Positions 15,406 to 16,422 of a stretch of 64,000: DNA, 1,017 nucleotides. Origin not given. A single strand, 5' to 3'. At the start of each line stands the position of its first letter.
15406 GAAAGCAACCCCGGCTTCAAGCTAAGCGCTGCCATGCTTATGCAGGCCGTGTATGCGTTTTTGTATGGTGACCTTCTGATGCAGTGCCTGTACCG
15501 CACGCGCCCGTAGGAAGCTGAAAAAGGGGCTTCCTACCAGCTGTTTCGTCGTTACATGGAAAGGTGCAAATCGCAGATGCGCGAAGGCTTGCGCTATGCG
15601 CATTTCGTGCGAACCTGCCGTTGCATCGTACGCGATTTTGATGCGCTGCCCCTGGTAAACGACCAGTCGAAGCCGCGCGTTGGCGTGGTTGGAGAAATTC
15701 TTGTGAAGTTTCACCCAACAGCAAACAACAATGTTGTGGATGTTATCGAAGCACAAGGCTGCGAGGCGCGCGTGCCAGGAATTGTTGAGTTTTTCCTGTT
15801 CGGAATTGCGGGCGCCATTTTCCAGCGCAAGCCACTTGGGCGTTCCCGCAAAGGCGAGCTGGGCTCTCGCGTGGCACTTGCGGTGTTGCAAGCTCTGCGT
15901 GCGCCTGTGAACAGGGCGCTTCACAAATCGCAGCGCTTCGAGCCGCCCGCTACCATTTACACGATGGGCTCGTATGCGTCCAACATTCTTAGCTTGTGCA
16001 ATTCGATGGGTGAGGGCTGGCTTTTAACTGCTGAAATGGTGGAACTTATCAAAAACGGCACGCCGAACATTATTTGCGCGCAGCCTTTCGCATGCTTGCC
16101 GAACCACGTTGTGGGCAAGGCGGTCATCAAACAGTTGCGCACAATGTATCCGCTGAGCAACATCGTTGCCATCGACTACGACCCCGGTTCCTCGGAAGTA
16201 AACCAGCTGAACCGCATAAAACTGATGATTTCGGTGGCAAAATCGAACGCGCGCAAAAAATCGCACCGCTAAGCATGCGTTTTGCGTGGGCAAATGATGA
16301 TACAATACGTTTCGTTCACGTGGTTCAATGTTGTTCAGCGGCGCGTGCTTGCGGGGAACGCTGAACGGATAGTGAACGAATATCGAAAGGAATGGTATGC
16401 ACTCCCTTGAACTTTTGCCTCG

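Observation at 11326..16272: A single in-frame TAG splits a ~1,650-aa activase / dehydratase-like fusion gene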

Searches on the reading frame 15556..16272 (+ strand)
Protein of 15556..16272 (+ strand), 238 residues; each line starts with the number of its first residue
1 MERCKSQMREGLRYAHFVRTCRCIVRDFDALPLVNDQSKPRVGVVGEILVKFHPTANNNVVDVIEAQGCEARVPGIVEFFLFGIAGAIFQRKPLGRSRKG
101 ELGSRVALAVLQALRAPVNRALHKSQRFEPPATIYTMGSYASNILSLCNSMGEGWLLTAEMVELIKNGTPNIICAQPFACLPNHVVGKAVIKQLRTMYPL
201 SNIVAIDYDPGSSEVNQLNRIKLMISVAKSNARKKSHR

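Call 7: search_protein_families(library=pfam, proteins=[window:15556-16269:+])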
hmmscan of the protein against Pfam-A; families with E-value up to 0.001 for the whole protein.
window:15556-16269:+ (238 aa): 0 families

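Call 8: search_protein_families(library=ncbifam, proteins=[window:15556-16269:+])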
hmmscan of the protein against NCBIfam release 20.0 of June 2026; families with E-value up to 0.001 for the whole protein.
window:15556-16269:+ (238 aa): 0 families

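Call 17: find_encoding_contigs(protein=window:15556-16272:+, flank=6000, max_places=10)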
Protein window:15556-16272:+ (238 aa): no gene with exactly this product is on record in the collection.
